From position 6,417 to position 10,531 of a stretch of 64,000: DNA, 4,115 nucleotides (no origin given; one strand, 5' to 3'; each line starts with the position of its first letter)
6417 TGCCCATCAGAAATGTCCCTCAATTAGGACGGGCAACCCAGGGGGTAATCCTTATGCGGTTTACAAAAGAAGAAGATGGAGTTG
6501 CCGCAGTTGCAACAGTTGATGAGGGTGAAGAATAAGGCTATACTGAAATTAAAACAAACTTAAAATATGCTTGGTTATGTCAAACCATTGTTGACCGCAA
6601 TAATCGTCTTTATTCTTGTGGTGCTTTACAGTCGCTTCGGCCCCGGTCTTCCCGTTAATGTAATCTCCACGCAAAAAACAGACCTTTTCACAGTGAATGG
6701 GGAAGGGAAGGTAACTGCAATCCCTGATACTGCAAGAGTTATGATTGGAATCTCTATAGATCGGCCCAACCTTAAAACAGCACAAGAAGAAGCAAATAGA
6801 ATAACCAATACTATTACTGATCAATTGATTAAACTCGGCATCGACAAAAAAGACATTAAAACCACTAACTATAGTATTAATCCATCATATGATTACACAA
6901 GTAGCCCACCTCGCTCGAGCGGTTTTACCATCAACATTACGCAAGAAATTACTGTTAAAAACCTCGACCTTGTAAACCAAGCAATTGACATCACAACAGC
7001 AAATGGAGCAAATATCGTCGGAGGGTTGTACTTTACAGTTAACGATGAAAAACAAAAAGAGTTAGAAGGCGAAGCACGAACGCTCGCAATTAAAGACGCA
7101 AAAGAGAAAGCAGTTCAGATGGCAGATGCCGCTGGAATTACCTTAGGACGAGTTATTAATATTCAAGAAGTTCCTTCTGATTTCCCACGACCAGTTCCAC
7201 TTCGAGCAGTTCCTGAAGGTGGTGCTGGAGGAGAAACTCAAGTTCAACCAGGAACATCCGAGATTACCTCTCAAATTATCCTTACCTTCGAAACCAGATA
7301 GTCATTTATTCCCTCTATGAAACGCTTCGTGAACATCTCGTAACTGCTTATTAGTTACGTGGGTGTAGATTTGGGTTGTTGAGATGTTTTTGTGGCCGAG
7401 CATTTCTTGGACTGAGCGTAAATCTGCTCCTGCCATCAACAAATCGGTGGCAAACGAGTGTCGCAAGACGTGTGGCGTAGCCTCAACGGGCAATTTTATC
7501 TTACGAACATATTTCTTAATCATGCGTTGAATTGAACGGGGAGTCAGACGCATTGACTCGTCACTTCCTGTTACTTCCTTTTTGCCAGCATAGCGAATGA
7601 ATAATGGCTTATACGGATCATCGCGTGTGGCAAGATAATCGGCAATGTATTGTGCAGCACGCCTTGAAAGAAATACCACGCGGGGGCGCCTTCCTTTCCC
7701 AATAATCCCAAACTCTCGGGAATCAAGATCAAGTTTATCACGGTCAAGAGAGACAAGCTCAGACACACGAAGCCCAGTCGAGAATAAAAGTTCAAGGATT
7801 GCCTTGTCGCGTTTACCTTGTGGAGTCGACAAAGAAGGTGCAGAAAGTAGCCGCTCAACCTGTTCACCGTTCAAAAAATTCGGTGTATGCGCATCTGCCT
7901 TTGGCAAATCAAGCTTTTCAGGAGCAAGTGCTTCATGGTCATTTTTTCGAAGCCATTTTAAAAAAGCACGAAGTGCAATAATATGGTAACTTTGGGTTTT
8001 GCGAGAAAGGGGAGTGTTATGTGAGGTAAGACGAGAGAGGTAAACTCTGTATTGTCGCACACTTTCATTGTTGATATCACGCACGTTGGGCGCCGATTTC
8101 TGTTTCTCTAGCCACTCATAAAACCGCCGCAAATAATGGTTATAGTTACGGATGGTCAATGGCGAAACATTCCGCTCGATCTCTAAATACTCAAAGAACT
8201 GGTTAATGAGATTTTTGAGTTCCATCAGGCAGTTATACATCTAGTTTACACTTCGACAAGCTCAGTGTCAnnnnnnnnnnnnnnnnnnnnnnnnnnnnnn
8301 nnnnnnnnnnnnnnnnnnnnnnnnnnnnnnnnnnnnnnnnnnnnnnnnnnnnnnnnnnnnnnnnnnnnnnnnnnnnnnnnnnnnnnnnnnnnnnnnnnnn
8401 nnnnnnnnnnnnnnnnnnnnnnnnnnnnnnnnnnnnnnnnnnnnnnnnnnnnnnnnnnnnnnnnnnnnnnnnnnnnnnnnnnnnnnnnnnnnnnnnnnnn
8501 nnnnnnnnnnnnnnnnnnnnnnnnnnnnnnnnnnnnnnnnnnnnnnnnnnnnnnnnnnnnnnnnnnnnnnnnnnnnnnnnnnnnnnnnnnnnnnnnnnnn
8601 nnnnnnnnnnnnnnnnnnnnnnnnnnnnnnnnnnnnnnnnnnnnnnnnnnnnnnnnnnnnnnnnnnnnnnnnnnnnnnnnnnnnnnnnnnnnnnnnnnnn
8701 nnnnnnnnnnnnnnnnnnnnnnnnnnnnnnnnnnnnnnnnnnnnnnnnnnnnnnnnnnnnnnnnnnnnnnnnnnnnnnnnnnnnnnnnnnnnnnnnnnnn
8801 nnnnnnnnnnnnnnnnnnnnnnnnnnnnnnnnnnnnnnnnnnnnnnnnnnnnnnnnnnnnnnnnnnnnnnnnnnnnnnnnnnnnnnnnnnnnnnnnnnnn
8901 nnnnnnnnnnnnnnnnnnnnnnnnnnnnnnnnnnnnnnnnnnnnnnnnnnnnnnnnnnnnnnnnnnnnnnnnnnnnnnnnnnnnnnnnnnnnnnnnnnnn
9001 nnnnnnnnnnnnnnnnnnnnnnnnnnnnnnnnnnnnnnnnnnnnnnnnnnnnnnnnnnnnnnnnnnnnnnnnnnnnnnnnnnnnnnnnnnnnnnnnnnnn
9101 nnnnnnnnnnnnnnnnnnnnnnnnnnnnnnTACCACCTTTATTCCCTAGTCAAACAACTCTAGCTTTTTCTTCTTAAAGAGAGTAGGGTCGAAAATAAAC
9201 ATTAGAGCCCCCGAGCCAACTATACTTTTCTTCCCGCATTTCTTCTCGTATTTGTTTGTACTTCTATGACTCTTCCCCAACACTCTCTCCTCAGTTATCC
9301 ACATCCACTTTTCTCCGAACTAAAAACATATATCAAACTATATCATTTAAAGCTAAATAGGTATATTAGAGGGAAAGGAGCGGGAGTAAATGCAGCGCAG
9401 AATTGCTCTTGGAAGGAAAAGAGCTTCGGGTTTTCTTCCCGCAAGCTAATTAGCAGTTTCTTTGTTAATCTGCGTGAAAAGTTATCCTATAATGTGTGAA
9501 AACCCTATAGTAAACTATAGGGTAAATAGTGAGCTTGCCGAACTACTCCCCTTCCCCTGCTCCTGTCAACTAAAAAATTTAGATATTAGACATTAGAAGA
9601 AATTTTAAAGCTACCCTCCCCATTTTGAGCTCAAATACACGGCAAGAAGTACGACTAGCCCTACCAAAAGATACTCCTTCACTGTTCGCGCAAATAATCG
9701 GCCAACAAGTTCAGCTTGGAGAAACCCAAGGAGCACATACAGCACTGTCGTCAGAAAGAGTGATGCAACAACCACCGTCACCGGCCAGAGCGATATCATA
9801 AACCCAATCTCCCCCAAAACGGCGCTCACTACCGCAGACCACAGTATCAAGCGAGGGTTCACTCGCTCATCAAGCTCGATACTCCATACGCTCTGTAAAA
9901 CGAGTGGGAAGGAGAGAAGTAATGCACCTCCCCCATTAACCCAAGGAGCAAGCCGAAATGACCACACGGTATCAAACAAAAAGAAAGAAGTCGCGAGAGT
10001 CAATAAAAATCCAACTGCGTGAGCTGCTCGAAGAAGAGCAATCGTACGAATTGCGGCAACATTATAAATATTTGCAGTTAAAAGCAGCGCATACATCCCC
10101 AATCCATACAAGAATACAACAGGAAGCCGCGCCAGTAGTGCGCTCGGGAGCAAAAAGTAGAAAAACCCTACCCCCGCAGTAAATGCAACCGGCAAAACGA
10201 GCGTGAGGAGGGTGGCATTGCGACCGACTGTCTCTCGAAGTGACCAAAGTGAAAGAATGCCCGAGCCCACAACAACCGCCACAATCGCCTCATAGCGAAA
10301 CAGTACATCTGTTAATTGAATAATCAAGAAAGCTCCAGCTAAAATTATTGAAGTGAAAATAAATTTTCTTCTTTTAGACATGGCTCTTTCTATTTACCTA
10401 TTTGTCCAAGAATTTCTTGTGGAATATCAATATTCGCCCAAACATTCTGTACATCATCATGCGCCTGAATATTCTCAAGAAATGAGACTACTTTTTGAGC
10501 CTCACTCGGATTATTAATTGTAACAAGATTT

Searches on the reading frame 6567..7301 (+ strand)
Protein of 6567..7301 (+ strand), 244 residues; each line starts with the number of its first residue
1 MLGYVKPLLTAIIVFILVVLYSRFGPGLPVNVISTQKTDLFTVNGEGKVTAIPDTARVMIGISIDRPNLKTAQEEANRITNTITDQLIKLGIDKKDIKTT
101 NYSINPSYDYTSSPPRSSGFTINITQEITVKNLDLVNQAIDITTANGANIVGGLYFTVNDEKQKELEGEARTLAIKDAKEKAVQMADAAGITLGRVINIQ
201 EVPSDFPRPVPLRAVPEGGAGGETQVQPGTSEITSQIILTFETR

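Call 91: search_protein_families(library=pfam, proteins=[window:6567-7301:+], max_evalue=0.001)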
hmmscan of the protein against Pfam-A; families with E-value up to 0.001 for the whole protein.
window:6567-7301:+ (244 aa): 1 family
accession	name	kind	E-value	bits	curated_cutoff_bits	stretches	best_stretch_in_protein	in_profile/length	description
PF04402.19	SIMPL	-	2e-48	165.8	25.2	1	42-241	2-205/205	Protein of unknown function (DUF541)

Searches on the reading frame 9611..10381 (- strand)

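Call 91: search_protein_families(library=pfam, proteins=[window:9611-10381:-], max_evalue=0.001)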
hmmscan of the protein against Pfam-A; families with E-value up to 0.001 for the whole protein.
window:9611-10381:- (256 aa): 1 family
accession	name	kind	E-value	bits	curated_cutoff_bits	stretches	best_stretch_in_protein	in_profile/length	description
PF18900.5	DUF5656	-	3.8e-07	30.1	23.3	1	16-250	13-239/242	Protein of unknown function (DUF5656)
